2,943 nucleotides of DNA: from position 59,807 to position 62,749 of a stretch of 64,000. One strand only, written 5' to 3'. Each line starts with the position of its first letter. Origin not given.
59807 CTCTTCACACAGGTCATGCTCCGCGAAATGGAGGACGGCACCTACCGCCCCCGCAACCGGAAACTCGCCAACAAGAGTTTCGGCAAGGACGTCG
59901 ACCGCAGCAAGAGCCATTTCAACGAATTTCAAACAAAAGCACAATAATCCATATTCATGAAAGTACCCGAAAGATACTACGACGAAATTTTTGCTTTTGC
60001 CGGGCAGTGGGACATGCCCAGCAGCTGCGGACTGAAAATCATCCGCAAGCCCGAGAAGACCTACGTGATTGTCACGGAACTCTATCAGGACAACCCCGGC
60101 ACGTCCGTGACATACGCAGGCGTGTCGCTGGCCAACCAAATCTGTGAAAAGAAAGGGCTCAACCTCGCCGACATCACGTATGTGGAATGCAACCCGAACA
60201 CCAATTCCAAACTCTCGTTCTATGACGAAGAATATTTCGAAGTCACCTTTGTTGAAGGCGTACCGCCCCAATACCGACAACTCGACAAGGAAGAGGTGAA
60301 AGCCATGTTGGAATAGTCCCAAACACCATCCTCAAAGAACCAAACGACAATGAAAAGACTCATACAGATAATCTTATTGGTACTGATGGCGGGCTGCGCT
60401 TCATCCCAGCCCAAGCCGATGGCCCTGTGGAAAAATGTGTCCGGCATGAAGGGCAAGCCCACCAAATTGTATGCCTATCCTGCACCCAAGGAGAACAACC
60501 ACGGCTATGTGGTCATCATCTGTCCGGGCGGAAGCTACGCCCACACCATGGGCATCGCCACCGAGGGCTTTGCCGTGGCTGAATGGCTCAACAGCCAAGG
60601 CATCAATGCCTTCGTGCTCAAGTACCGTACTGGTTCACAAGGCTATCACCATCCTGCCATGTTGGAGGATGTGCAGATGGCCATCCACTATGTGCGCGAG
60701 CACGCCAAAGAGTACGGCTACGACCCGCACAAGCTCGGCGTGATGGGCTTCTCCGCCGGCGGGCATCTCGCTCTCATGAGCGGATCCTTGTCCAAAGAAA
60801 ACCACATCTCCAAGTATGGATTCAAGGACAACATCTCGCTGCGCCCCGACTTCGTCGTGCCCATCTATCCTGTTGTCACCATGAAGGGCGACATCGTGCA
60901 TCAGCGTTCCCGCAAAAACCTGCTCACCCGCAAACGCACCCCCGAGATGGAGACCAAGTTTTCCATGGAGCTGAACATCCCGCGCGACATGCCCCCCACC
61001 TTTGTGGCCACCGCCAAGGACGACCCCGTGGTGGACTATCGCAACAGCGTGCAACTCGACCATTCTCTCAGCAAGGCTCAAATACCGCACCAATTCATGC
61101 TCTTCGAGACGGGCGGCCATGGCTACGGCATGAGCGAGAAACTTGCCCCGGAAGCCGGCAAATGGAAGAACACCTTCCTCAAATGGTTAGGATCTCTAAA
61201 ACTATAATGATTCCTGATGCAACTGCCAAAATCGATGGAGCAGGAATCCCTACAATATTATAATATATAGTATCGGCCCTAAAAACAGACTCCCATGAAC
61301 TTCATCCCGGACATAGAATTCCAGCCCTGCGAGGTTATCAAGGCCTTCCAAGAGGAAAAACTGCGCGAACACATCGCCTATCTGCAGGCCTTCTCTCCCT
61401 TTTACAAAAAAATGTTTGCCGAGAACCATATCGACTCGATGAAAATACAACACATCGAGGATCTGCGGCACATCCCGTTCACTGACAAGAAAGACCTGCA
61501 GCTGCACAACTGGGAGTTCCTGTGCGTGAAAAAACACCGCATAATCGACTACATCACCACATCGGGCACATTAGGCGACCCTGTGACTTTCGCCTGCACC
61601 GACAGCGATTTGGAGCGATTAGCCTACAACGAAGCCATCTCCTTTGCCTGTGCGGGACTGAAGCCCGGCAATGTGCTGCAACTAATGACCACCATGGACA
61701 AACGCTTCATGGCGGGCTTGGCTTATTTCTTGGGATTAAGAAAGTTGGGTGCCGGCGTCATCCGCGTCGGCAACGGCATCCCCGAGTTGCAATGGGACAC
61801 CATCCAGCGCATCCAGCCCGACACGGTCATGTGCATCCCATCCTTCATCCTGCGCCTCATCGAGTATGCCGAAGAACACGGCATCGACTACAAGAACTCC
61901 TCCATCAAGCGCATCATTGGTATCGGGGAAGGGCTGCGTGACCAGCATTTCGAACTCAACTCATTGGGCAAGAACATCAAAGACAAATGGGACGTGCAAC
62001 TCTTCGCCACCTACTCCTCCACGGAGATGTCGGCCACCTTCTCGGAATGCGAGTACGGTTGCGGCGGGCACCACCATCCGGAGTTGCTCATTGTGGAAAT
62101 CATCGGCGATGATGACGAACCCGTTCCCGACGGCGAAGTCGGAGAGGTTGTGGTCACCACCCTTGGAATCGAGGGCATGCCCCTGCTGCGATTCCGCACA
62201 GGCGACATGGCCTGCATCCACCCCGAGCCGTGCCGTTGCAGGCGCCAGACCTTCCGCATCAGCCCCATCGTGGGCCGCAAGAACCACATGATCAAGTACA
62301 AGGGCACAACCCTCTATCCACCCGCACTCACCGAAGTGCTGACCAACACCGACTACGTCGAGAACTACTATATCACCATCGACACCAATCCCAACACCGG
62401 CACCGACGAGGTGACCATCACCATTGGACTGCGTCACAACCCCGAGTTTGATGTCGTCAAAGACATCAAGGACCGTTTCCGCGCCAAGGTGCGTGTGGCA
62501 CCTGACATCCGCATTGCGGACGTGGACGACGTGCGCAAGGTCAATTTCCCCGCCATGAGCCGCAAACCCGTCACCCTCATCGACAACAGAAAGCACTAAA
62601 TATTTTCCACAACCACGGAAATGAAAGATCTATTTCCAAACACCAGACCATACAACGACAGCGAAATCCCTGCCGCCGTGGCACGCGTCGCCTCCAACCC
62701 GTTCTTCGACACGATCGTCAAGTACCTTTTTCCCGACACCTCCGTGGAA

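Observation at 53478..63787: A 10-kb same-strand cluster resembling an uncharacterised lipid tailoring/export pathway without any ketosynthase or ACP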

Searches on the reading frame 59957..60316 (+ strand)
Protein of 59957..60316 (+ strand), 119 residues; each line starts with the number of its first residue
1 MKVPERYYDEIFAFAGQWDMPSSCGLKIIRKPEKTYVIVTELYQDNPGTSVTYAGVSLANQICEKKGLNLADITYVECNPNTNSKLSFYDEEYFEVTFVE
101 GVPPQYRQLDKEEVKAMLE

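Call 5: search_protein_families(library=pfam, proteins=[window:59957-60316:+], max_evalue=0.01)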
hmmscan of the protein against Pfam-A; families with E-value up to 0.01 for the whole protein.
window:59957-60316:+ (119 aa): 0 families

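Call 6: search_protein_families(library=ncbifam, proteins=[window:59957-60316:+], max_evalue=0.01)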
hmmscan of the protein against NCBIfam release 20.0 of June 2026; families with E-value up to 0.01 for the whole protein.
window:59957-60316:+ (119 aa): 0 families

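Call 15: search_protein_families(library=pfam, proteins=[window:59957-60316:+], max_evalue=10)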
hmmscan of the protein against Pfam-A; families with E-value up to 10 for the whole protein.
window:59957-60316:+ (119 aa): 0 families

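Call 37: find_homologous_proteins(query=window:59957-60316:+, max_evalue=0.001)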
Query window:59957-60316:+ (119 aa): 1549 proteins with E <= 0.001 among 1553 candidates; the best 120 are listed.
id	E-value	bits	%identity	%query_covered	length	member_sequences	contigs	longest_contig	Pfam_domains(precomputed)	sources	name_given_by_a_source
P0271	7.7e-68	244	93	100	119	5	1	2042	-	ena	-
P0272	2.5e-65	236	89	100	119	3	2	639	-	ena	-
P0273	1.7e-59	217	83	99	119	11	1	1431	-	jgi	-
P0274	7.4e-58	212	78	100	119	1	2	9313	-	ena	-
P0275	8.9e-56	205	78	99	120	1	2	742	-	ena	-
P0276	1.9e-54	201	77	100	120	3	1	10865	-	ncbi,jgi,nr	ncbi:MAG: hypothetical protein LBK12_02935 [Odoribacteraceae bacterium]|jgi:hypothetical protein|nr:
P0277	2.4e-54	200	75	99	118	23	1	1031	-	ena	-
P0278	2.8e-53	197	79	96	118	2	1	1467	-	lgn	-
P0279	3.2e-53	197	75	99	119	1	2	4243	-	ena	-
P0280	3.3e-53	197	73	100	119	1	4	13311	-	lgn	-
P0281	4.3e-53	196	75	99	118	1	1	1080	-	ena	-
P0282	7.7e-53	195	74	100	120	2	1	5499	-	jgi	jgi:hypothetical protein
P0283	8.1e-53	195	74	100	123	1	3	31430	-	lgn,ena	-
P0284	9.3e-53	195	72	99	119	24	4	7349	-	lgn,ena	-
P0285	9.5e-53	195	74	100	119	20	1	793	-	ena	-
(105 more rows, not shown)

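Call 45: predict_structure(alignment_id=A3)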
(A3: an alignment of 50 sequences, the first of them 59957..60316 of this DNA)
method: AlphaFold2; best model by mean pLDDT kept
length: 119 residues; sequences in the alignment: 50
mean_pLDDT: 82.5   pTM: 0.79
mean pLDDT of the five models: 82.5, 80.5, 80.1, 77.8, 76.7
residues with pLDDT >= 90: 48; 70-90: 50; 50-70: 14; < 50: 7
segments of 3 or more residues with pLDDT < 50: 83-89
pLDDT, mean of each block of 10 residues (from residue 1): 78 86 91 91 66 87 94 89 46 87 89 88
secondary structure, 60 per line:
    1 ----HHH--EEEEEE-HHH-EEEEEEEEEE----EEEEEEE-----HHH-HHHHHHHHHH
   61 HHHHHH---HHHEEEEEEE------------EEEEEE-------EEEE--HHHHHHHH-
elements in order: E10-15 E21-30 E35-41 H51-66 E73-79 E92-97 E105-108 H111-118

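Call 48: fold_search(model_id=the predicted structure, library=pdb)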
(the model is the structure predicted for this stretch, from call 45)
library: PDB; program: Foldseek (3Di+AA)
matches with E <= 10: 869; with E <= 0.001: 0
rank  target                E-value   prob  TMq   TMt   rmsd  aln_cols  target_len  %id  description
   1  4qft                  1.1e-02  0.80  0.33  0.25  14.2       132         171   14  Structure of COP9 signalosome complex subunit 6 (released 2014-09-03)
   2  4d10_F                1.4e-02  0.69  0.30  0.16  10.5       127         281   13  Crystal structure of the COP9 signalosome (released 2014-07-23)
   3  4wsn_F                1.5e-02  0.63  0.30  0.15  10.6       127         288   13  Crystal structure of the COP9 signalosome, a P1 crystal form (released 2015-12-23)
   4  9efq_F                1.7e-02  0.54  0.28  0.15  10.9       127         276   13  Cryo-EM structure of COP9 signalosome precatalytic state with neddylated cullin-2 (released 2025-12-03)
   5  9e5z_F                3.7e-02  0.41  0.30  0.16  14.3       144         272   14  Cryo-EM structure of COP9 signalosome (released 2025-12-03)
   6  9ph4_F                4.5e-02  0.44  0.30  0.16  10.5       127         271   13  Cryo-EM structure of COP9 signalosome in complex with CSN5i-1a (released 2025-12-03)
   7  9efm_F                5.0e-02  0.54  0.31  0.16  10.0       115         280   14  Cryo-EM structure of COP9 signalosome precatalytic state with neddylated cullin-1 (released 2025-12-03)
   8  9qo4_F                5.3e-02  0.38  0.32  0.16  14.3       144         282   14  Dissociation-state-3 of 9-subunit CSN and SCF (SKP1-SKP2-CKS1) complex (released 2026-02-04)
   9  9qo6_F                6.0e-02  0.51  0.32  0.16   9.9       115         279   14  9-subunit COP9 signalosome complex (released 2026-02-04)
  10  9qo0_F                8.0e-02  0.44  0.33  0.17  13.4       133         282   15  Pre-activated 9-subunit COP9 signalosome and neddylated SCF (Skp1-Skp2-Cks1) complex structure (released 2026-02-18)
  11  9e77_F                8.0e-02  0.38  0.32  0.17  14.3       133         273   14  Cryo-EM structure of CSN-N8 in complex with CSN5i-3 (released 2025-12-03)
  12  3tfy_A                9.1e-02  0.44  0.32  0.26  11.4       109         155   12  Naa50p amino-terminal acetyltransferase bound to substrate peptide fragment and CoA (released 2011-09-07)
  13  2ob0_B                9.6e-02  0.72  0.31  0.26   5.1        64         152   14  Human MAK3 homolog in complex with Acetyl-CoA (released 2006-12-26)
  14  1wh9_MODEL_1_A        1.0e-01  0.82  0.35  0.43   5.0        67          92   10  Solution structure of the KH domain of human ribosomal protein S3 (released 2004-11-28)
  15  2ob0_A                1.1e-01  0.66  0.31  0.25   4.9        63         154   14  Human MAK3 homolog in complex with Acetyl-CoA (released 2006-12-26)
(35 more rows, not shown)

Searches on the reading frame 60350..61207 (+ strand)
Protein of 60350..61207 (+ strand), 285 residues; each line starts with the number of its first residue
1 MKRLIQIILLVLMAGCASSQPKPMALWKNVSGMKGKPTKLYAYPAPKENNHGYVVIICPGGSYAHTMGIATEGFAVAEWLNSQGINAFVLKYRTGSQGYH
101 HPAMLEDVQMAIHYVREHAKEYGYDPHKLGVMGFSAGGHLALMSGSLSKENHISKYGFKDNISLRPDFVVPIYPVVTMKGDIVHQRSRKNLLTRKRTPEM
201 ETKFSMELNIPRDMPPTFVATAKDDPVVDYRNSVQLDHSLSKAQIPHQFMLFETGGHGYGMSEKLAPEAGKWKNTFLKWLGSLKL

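Call 5: search_protein_families(library=pfam, proteins=[window:60350-61207:+], max_evalue=0.01)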
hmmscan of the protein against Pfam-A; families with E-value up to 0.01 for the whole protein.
window:60350-61207:+ (285 aa): 8 families
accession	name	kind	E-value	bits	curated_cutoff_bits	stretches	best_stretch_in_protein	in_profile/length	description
PF20434.5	BD-FAE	-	3.6e-29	102.3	26.8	1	45-240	6-215/215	BD-FAE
PF07859.19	Abhydrolase_3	-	4.3e-15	56.5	25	1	82-259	27-208/210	alpha/beta hydrolase fold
PF01738.24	DLH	-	1.5e-09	38.2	21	1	103-192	76-166/217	Dienelactone hydrolase family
PF00326.27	Peptidase_S9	-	2.4e-09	37.4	22.6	1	111-266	48-196/213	Prolyl oligopeptidase family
PF00135.34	COesterase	-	1.8e-05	24.3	27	1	47-141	98-197/515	Carboxylesterase family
PF00561.26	Abhydrolase_1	-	0.0031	17.7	25.8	0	206-257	200-238/245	alpha/beta hydrolase fold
PF12146.15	Hydrolase_4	-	0.0061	16.3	27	0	76-145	23-94/239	Serine aminopeptidase, S33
PF03959.19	FSH1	-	0.0079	16.3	21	0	104-154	81-128/211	Serine hydrolase (FSH1)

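Call 6: search_protein_families(library=ncbifam, proteins=[window:60350-61207:+], max_evalue=0.01)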
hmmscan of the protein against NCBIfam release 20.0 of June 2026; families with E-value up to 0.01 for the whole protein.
window:60350-61207:+ (285 aa): 11 families
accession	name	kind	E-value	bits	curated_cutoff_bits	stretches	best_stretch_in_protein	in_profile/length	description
NF041902.1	pecacetest_PaeX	equivalog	9.5e-50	169.4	550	1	39-285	64-309/318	pectin acetylesterase PaeX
NF042968.1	AcxylEst_AxeA1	equivalog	6.5e-41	140.1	700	1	7-266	7-251/459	acetylxylan esterase AxeA1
NF052620.1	AryltfaseLP1002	equivalog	8.5e-29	100.7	300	1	50-269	30-244/265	lp_1002 family arylesterase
NF007547.0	PRK10162.1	equivalog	5.4e-12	45.3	389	2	90-153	121-183/321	acetyl esterase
NF058653.1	LipP1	equivalog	5.8e-12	45.1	350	1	68-259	86-279/300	LipP1 family hormone-sensitive lipase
NF052354.1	EstLipQMycob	equivalog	9.8e-11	40.9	700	1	47-233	160-349/418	esterase LipQ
NF058649.1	GTSAG_HSLs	subfamily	9.2e-07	28.5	380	1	37-141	76-171/312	GTSAG motif subfamily hormone-sensitive lipase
NF033149.0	CHL_hydrolase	equivalog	5.6e-06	25.5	500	1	37-142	62-163/310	chloramphenicol hydrolase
NF058650.1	GCSAG_HSLs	subfamily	0.00019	21.1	410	1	48-143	81-169/314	GCSAG motif subfamily hormone-sensitive lipase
NF058651.1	GESAG_HSLs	subfamily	0.00022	20.4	430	1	51-142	66-151/296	GESAG motif subfamily hormone-sensitive lipase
NF050058.1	e_dPHAscl_type1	hypoth_equivalog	0.00095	18.7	150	0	107-142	84-119/276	extracellular catalytic domain type 1 short-chain-length polyhydroxyalkanoate depolymerase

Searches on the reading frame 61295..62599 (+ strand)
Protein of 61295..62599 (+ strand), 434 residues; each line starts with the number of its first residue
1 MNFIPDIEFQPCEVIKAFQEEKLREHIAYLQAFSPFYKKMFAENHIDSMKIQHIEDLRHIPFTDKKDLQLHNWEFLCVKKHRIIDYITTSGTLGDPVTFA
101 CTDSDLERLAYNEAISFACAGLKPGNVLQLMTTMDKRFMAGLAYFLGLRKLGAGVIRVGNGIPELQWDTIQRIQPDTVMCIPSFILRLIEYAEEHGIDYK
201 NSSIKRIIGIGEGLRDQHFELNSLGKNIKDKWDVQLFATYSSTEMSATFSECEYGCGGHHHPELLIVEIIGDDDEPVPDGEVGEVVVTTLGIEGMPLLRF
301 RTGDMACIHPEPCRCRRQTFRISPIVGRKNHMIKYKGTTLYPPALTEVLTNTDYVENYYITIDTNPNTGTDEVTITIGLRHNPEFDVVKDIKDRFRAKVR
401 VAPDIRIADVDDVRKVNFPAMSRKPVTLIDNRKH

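Call 5: search_protein_families(library=pfam, proteins=[window:61295-62599:+], max_evalue=0.01)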
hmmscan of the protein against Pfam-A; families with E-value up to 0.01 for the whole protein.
window:61295-62599:+ (434 aa): 2 families
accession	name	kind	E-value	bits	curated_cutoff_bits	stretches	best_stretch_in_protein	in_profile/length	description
PF00501.34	AMP-binding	-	7.3e-10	38.6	29.9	1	78-288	159-375/384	AMP-binding enzyme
PF14535.12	AMP-binding_C_2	-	0.00045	20.8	25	1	337-432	1-96/96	AMP-binding enzyme C-terminal domain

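Call 6: search_protein_families(library=ncbifam, proteins=[window:61295-62599:+], max_evalue=0.01)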
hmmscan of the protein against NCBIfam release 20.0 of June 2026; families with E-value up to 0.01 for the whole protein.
window:61295-62599:+ (434 aa): 11 families
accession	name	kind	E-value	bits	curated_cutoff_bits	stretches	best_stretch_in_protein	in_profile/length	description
NF053551.1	FlxY_rubin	equivalog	7.9e-208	690.4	520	1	7-432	1-424/424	flexirubin biosynthesis putative acyl-CoA ligase FlxY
NF041878.1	paak_haloarch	equivalog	2.5e-59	201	700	1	6-410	4-409/427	phenylacetate--CoA ligase PaaK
NF045666.1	DVU1553_fam_AMP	equivalog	3.1e-51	174.4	300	1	13-328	21-330/331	DVU_1553 family AMP-dependent CoA ligase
TIGR02155.1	PA_CoA_ligase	equivalog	1.4e-48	165.5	646.3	1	12-408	5-403/422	phenylacetate--CoA ligase PaaK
TIGR03335.1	F390_ftsA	equivalog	6.6e-33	114.1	458.7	1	3-323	2-324/445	coenzyme F390 synthetase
NF041217.1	BagE_FevW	exception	1.9e-10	40.3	800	1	15-328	13-310/424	bagremycin/ferroverdin synthetase BagE/FevW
NF009071.0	PRK12406.1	subfamily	8e-10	37.7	701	1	85-291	157-360/510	acyl-CoA synthetase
TIGR02304.1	aden_form_hyp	equivalog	4.6e-07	29.2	251.9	1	169-335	182-332/430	F390 synthetase-related protein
NF004837.0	PRK06187.1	subfamily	5.2e-06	25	476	1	20-288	112-378/531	long-chain-fatty-acid--CoA ligase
NF004808.0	PRK06155.1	equivalog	6.7e-05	21.3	722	0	227-287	311-374/542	ATP-dependent acyl-CoA ligase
TIGR02262.1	benz_CoA_lig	subfamily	0.00052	18.9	375.25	1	89-288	169-362/508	benzoate-CoA ligase family protein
